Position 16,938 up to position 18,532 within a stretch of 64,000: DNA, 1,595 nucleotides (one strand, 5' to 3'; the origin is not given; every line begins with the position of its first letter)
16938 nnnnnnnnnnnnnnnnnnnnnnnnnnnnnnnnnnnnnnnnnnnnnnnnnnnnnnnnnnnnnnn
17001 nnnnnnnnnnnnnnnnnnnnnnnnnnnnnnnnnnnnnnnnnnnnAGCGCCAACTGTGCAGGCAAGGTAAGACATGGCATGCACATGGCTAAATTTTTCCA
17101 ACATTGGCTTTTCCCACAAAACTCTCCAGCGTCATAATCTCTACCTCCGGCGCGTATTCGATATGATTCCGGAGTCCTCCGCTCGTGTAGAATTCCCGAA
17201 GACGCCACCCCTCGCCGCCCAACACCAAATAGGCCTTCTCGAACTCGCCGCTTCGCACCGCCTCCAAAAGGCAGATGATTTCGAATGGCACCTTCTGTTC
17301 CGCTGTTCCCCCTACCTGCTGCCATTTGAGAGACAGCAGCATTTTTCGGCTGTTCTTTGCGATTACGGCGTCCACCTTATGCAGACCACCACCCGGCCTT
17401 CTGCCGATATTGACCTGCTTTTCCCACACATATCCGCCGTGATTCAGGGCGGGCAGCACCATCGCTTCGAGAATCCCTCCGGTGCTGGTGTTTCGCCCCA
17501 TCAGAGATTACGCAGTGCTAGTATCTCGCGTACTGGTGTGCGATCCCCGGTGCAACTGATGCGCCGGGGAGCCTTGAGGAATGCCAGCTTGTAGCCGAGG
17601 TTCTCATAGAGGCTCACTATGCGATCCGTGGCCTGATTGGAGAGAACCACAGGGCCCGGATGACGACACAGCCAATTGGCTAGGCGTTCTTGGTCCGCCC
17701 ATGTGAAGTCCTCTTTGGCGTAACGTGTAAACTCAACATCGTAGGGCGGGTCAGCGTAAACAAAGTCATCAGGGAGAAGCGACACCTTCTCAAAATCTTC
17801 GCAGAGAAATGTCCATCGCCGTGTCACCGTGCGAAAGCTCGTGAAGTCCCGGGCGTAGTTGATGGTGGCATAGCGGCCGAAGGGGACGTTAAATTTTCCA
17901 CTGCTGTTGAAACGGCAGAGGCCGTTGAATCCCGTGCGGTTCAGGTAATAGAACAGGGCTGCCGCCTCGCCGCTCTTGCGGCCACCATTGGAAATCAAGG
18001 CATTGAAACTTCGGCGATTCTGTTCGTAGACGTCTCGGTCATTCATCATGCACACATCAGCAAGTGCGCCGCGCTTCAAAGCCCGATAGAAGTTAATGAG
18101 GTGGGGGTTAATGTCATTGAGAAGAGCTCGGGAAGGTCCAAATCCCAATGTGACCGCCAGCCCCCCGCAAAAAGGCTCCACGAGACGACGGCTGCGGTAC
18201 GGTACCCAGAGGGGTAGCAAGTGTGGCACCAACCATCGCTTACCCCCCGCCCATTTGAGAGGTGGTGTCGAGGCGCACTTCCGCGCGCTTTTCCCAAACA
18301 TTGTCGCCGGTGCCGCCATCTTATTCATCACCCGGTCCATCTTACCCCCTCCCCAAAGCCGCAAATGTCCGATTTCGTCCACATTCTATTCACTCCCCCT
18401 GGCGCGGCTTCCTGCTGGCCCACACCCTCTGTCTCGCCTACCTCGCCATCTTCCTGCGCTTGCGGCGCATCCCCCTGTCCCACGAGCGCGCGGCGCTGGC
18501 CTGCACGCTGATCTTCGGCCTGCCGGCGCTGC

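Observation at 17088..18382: Dam-family methyltransferase coupled to a 137-aa PD-(D/E)xK-like protein in a low-GC island: candidate compact type II restriction-modification system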

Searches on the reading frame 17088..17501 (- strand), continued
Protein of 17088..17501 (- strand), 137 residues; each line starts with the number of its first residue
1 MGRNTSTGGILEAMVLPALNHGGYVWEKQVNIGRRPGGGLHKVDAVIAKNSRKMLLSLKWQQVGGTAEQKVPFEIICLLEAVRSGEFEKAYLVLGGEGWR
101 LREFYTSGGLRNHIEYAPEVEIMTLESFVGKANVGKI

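Call 70: fold_search(model_id=the predicted structure, library=viral)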
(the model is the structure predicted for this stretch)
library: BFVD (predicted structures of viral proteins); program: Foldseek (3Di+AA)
matches with E <= 10: 1121; with E <= 0.001: 22
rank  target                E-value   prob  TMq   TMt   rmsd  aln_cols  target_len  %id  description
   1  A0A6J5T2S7            8.4e-11  1.00  0.75  0.72   3.6       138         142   29  PD-(D/E)XK nuclease domain-containing protein [uncultured Caudovirales phage]
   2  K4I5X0                5.5e-07  1.00  0.63  0.45   4.8       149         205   20  Uncharacterized protein [Salmonella phage STML-198]
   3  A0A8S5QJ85            2.2e-05  1.00  0.46  0.25   5.1       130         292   13  Restriction endonuclease [Siphoviridae sp. ctezl47]
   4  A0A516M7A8            2.9e-05  1.00  0.54  0.45   6.6       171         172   13  (no name in the UniProt tables at hand)
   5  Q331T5                6.8e-05  1.00  0.48  0.34   5.0       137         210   16  (no name in the UniProt tables at hand)
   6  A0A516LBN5            1.0e-04  1.00  0.42  0.30   6.0       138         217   10  (no name in the UniProt tables at hand)
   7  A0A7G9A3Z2            1.2e-04  1.00  0.51  0.26   4.9       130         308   10  Uncharacterized protein [Bacteriophage sp.]
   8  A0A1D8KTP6            1.3e-04  1.00  0.50  0.39   5.9       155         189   11  Restriction endonuclease [Synechococcus phage S-CAM7]
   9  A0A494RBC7            1.7e-04  1.00  0.54  0.52   4.9       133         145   14  (no name in the UniProt tables at hand)
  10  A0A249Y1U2            2.5e-04  1.00  0.47  0.22   8.9       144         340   10  (no name in the UniProt tables at hand)
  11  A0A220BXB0            4.8e-04  0.99  0.42  0.20   9.5       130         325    8  (no name in the UniProt tables at hand)
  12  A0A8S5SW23            5.8e-04  1.00  0.39  0.17   5.8        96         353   17  Restriction enzyme [Siphoviridae sp. ctZHD14]
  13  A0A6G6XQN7            5.8e-04  0.99  0.42  0.17   8.6       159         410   11  (no name in the UniProt tables at hand)
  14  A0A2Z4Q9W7            6.2e-04  1.00  0.48  0.32   4.6       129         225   12  (no name in the UniProt tables at hand)
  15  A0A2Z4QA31            6.2e-04  1.00  0.49  0.33   6.0       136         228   16  (no name in the UniProt tables at hand)
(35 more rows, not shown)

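Call 71: search_protein_families(library=ncbifam, proteins=[L015:3042-3992:+, L002:4945-5805:-, L123:3399-3908:+, L139:3734-4504:+, L139:1424-2737:+, L158:3215-4096:+, L081:3096-3914:+], max_evalue=0.001)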
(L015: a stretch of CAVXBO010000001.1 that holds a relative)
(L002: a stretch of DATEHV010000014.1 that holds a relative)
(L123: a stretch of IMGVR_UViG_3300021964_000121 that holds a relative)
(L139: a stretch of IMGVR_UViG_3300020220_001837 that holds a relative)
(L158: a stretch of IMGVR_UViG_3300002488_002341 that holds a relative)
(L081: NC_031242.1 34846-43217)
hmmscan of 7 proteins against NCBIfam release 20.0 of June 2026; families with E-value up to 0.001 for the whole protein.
L015:3042-3992:+ (316 aa): 4 families
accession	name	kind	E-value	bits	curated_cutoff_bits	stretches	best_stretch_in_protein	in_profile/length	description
NF050803.1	DnaMtaseCcrMCaul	equivalog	5e-74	249.3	830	1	32-286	5-255/350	adenine-specific DNA-methyltransferase CcrM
NF008572.0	PRK11524.1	equivalog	5e-33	114.5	292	2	101-284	63-262/294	adenine-specific DNA-methyltransferase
NF010253.0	PRK13699.1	subfamily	4e-18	65.9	244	2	216-292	143-219/226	DNA methyltransferase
NF043040.1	corrin_prot_MT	hypoth_equivalog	3.9e-05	23.2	180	0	227-287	32-92/216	corrinoid protein-associated methyltransferase CpaM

L002:4945-5805:- (286 aa): 4 families
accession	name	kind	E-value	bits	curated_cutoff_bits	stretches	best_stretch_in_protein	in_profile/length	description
NF050803.1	DnaMtaseCcrMCaul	equivalog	4e-64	216.7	830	1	30-275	5-253/350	adenine-specific DNA-methyltransferase CcrM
NF008572.0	PRK11524.1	equivalog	4.3e-29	101.5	292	2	181-273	168-260/294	adenine-specific DNA-methyltransferase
NF010253.0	PRK13699.1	subfamily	3.1e-20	72.8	244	1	207-281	143-217/226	DNA methyltransferase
NF043040.1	corrin_prot_MT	hypoth_equivalog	5.8e-05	22.6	180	0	218-271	32-85/216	corrinoid protein-associated methyltransferase CpaM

L123:3399-3908:+ (169 aa): 1 family
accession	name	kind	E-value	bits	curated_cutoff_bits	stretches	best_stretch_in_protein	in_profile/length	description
TIGR01712.1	phage_N6A_met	equivalog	6.3e-16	58.3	97.05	1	13-135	6-124/165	phage N-6-adenine-methyltransferase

L139:3734-4504:+ (256 aa): 3 families
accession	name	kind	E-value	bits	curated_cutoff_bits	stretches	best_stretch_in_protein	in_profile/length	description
NF008572.0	PRK11524.1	equivalog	1.8e-41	142.2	292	1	5-252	7-258/294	adenine-specific DNA-methyltransferase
NF050803.1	DnaMtaseCcrMCaul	equivalog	6.5e-24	84.5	830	1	12-253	3-250/350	adenine-specific DNA-methyltransferase CcrM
NF010253.0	PRK13699.1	subfamily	7.9e-21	74.8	244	2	187-250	142-205/226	DNA methyltransferase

L139:1424-2737:+ (437 aa): 3 families
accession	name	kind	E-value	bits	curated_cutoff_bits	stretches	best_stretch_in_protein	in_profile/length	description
NF050803.1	DnaMtaseCcrMCaul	equivalog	1.3e-27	96.7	830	3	385-431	208-254/350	adenine-specific DNA-methyltransferase CcrM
NF008572.0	PRK11524.1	equivalog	5.5e-17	61.8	292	2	385-425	217-257/294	adenine-specific DNA-methyltransferase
NF010253.0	PRK13699.1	subfamily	7.5e-15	55.2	244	2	385-425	166-206/226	DNA methyltransferase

L158:3215-4096:+ (293 aa): 3 families
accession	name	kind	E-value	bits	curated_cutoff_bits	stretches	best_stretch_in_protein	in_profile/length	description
NF050803.1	DnaMtaseCcrMCaul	equivalog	9.6e-22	77.4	830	1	201-282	177-258/350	adenine-specific DNA-methyltransferase CcrM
NF008572.0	PRK11524.1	equivalog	5.9e-19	68.3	292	1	190-274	178-259/294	adenine-specific DNA-methyltransferase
NF010253.0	PRK13699.1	subfamily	3.1e-10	40.1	244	1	209-273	143-207/226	DNA methyltransferase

L081:3096-3914:+ (272 aa): 2 families
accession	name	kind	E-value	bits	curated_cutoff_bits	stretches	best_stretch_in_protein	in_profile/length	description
NF008152.0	PRK10904.1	equivalog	1.2e-77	260.9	441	1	3-272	5-269/271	adenine-specific DNA-methyltransferase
TIGR00571.1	dam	subfamily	1.9e-75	254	114.85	1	3-270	2-266/267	Dam family site-specific DNA-(adenine-N6)-methyltransferase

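Call 72: search_solved_structures(query=L015:3042-3992:+, max_evalue=0.00001)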
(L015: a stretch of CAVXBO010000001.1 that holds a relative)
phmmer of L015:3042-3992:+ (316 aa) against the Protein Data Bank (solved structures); distinct sequences matched with E-value up to 0.00001: 13.
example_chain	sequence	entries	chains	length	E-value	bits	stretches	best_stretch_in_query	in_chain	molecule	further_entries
6pbd_A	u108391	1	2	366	4.2e-59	203.6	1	27-281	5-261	Modification methylase CcrMI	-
5hek_A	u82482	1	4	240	8e-26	94.3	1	31-281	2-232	Adenine specific DNA methyltransferase (DpnA)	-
5hfj_A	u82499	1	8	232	1.3e-25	93.6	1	31-279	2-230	Adenine specific DNA methyltransferase (DpnA)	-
8urk_A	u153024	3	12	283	6.7e-24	87.9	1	163-282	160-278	Methyltransferase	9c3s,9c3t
9c3u_A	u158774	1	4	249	2.6e-23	86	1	106-281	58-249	Methyltransferase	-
1eg2_A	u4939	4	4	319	4e-17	65.7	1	105-263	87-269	MODIFICATION METHYLASE RSRI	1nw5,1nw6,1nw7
1nw8_A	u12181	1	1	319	4.9e-17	65.4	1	105-263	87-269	MODIFICATION METHYLASE RSRI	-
1g60_A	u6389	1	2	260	7.7e-17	64.8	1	217-272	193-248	Adenine-specific Methyltransferase MboIIA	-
2zie_A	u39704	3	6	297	3.3e-14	56.1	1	193-277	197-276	Putative modification methylase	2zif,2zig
8s9m_A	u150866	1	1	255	3.2e-13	52.9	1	102-278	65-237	DNA cytosine-N4 methyltransferase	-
8s9n_A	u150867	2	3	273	3.9e-13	52.6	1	102-278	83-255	DNA cytosine-N4 methyltransferase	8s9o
1boo_A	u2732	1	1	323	5.6e-07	32.3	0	216-271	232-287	PROTEIN (N-4 CYTOSINE-SPECIFIC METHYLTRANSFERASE PVU II)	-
8vyd_A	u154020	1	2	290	1.5e-06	30.9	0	205-274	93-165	SAM-dependent methyltransferase, UPF0020 family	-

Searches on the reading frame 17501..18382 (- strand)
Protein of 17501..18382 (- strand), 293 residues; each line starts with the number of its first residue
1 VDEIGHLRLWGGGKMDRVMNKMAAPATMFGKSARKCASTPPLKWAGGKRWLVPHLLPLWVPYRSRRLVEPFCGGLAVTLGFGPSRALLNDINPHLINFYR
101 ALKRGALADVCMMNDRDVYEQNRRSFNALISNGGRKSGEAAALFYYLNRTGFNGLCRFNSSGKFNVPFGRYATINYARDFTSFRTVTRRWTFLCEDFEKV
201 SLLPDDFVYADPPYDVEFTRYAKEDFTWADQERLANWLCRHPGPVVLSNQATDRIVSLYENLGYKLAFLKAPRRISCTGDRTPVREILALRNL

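Call 3: search_protein_families(library=pfam, proteins=[window:17501-18382:-], max_evalue=1)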
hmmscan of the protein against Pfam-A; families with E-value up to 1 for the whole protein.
window:17501-18382:- (293 aa): 1 family
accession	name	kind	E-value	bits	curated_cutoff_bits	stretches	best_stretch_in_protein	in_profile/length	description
PF02086.21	MethyltransfD12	-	3.3e-41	142.1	22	1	44-261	1-241/253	D12 class N6 adenine-specific DNA methyltransferase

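Call 4: search_protein_families(library=ncbifam, proteins=[window:17501-18382:-], max_evalue=1)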
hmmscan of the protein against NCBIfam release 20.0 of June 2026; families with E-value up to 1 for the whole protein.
window:17501-18382:- (293 aa): 2 families
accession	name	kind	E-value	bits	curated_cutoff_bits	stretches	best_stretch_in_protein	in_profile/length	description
TIGR00571.1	dam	subfamily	9.1e-57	192.8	114.85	1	39-280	2-255/267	Dam family site-specific DNA-(adenine-N6)-methyltransferase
NF008152.0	PRK10904.1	equivalog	1.3e-35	123.1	441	1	42-291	8-268/271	adenine-specific DNA-methyltransferase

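Call 6: search_solved_structures(query=window:17501-18382:-, max_evalue=0.001)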
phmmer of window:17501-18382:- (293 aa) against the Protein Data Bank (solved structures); distinct sequences matched with E-value up to 0.001: 10.
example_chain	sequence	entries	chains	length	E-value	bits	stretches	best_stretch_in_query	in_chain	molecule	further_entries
4rtj_A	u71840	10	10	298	9.2e-29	104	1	41-290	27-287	DNA adenine methylase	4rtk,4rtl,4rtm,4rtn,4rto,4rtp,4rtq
2ore_D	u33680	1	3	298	1e-28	103.8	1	41-290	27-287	DNA adenine methylase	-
2g1p_A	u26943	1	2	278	1.1e-28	103.8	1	42-290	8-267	DNA adenine methylase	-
4gbe_D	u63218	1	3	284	1.2e-28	103.6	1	42-290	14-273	DNA adenine methylase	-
4gol_D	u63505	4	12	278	1.2e-28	103.6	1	42-290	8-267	DNA adenine methylase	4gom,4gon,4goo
2dpm_A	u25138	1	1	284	2e-28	102.9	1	31-276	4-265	PROTEIN (ADENINE-SPECIFIC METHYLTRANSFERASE DPNII 1)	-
1yfj_A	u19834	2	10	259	3.2e-19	72.6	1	43-232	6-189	DNA adenine methylase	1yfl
1q0s_A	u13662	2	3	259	4.5e-19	72.1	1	43-232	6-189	DNA adenine methylase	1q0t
1yf3_A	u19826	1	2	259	6.1e-19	71.7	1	43-232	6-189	DNA adenine methylase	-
7m6b_B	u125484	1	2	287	9e-11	44.9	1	42-224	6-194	Site-specific DNA-methyltransferase (adenine-specific)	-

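Call 9: search_protein_families(library=padloc, proteins=[window:17501-18382:-], max_evalue=1)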
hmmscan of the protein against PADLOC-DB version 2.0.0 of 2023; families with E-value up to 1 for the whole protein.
window:17501-18382:- (293 aa): 21 families
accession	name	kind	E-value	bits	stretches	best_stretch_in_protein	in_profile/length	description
PDLC03729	oMTase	-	2.8e-75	251.4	1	39-292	5-269/275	orphan methyltransferase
PDLC03294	MTase_II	-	3.3e-58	195.5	1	38-290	4-269/272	Type II methyltransferase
PDLC03735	oMTase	-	4.3e-35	119.5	1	35-288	4-278/284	orphan methyltransferase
PDLC03266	MTase_II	-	1.3e-34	118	1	38-262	14-253/285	Type II methyltransferase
PDLC03261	MTase_II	-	3e-34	116.3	1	37-281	23-276/643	Type II methyltransferase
PDLC03264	MTase_II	-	7.2e-27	92.4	1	37-249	10-235/306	Type II methyltransferase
PDLC03383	MTase_II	-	2.5e-25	87.6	2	118-232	128-238/318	Type II methyltransferase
PDLC03722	oMTase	-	1.3e-19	69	1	44-232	7-189/259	orphan methyltransferase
PDLC03247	MTase_II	-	2.8e-18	64.1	1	41-260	5-233/282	Type II methyltransferase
PDLC03349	MTase_II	-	1.2e-16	58.8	2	141-261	193-321/374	Type II methyltransferase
PDLC03287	MTase_II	-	1.3e-15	55.3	1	28-223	353-559/646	Type II methyltransferase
PDLC03253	MTase_II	-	8.1e-13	46.7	1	40-251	5-215/253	Type II methyltransferase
PDLC04018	PD-Lambda-5_B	-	8.7e-12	42.9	1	39-263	5-247/291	-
PDLC03344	MTase_II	-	1e-11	42.9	1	40-173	5-142/154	Type II methyltransferase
PDLC03281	MTase_II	-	1.3e-08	32.9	1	39-260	32-265/309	Type II methyltransferase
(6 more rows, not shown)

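Call 10: search_protein_families(library=phrogs, proteins=[window:17501-18382:-], max_evalue=1)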
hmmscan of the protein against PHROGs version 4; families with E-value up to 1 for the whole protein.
window:17501-18382:- (293 aa): 5 families
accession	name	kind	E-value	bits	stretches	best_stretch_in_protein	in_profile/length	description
phrog_56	-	other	5.9e-70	238.3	1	39-290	62-321/647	DNA methyltransferase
phrog_116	-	other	1.6e-36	127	1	31-288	505-774/779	DNA methyltransferase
phrog_26700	-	unknown function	3.1e-22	79.8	1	39-261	7-245/552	-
phrog_1996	-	other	1.1e-14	55.6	1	159-289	8-138/150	DNA methyltransferase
phrog_13025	-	unknown function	0.22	12.5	0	145-181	34-71/78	-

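Call 25: search_solved_structures(query=window:17501-18301:-, max_evalue=1e-20, show_alignments=2)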
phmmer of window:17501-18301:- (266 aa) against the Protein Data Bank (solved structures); distinct sequences matched with E-value up to 1e-20: 6.
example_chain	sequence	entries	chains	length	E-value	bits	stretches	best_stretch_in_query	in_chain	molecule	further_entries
4rtj_A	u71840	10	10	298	8.9e-29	104.1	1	14-263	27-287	DNA adenine methylase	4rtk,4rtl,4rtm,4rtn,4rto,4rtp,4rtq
2g1p_A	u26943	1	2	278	9.2e-29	104.1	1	15-263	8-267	DNA adenine methylase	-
2ore_D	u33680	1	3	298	1e-28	103.9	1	14-263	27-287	DNA adenine methylase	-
4gbe_D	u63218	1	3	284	1e-28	103.9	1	15-263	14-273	DNA adenine methylase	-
4gol_D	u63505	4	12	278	1e-28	103.9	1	15-263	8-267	DNA adenine methylase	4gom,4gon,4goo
2dpm_A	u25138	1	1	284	1.7e-28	103.2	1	4-249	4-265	PROTEIN (ADENINE-SPECIFIC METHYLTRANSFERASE DPNII 1)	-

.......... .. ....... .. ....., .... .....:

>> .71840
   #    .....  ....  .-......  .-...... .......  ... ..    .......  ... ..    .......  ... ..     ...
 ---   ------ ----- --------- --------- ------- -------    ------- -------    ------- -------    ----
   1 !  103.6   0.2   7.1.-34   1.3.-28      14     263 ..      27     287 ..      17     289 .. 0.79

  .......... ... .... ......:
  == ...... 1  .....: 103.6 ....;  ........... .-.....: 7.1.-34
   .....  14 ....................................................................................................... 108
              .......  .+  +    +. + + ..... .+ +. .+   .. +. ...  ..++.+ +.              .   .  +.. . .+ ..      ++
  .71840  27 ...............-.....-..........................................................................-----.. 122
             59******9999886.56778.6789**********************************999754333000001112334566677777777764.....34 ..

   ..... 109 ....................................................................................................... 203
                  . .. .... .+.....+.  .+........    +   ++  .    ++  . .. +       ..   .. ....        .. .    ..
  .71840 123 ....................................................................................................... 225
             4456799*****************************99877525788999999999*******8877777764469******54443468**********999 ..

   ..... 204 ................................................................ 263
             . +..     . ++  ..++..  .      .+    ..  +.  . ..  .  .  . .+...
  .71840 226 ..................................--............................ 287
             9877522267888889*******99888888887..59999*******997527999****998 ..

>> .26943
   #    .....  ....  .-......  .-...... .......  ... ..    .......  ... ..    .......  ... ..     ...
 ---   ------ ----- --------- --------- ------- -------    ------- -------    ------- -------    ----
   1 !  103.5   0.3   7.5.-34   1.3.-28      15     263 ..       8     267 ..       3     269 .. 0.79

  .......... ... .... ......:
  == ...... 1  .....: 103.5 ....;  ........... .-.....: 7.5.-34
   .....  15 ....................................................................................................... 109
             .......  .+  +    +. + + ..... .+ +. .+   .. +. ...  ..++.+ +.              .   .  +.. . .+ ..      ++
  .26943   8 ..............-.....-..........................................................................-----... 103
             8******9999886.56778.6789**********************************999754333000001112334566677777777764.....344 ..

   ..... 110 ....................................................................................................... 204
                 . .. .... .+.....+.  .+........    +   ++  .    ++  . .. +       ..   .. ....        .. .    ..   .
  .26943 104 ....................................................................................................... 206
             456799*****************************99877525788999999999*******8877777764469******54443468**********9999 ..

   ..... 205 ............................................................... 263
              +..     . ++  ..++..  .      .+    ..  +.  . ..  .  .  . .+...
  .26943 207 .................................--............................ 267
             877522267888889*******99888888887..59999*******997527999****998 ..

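Call 77: find_related_loci(query=A6, collection=metagenome_contigs, flank=2500)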
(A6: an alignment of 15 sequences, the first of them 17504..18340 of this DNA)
Query A6 (279 aa) in metagenome_contigs; peptide patterns used: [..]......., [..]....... (x = any residue, [..] = any of these).
600 stretches matched a pattern (row limit reached: there are more); 540 encode a relative of the query (tblastn E <= 1e-3); the best 80 are kept; 80 distinct loci.
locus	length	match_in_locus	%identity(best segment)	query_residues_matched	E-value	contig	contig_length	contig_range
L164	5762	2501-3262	68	26-279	3e-119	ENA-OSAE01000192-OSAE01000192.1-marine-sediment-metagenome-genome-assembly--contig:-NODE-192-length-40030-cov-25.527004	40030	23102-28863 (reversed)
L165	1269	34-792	69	26-278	3e-130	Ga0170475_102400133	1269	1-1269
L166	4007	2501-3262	67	26-279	2e-119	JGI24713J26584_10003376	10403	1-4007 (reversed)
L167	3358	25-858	65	4-279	4e-120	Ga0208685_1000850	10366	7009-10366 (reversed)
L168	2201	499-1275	67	21-279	5e-125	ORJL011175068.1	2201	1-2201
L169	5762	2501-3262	67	26-279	2e-118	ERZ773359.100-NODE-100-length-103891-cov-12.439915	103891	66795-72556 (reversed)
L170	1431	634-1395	69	26-279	6e-128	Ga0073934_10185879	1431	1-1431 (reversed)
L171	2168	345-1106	65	26-279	7e-124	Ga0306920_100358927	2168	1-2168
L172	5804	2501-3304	64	2-279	4e-117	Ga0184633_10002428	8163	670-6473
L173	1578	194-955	68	26-279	8e-126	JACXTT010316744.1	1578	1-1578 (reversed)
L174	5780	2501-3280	65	20-279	1e-116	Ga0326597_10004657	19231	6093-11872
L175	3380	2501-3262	69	26-279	1e-118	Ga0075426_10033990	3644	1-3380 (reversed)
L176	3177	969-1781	63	8-279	4e-119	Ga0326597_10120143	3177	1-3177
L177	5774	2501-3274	66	22-279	6e-116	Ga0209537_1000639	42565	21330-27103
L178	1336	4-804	63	3-279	5e-126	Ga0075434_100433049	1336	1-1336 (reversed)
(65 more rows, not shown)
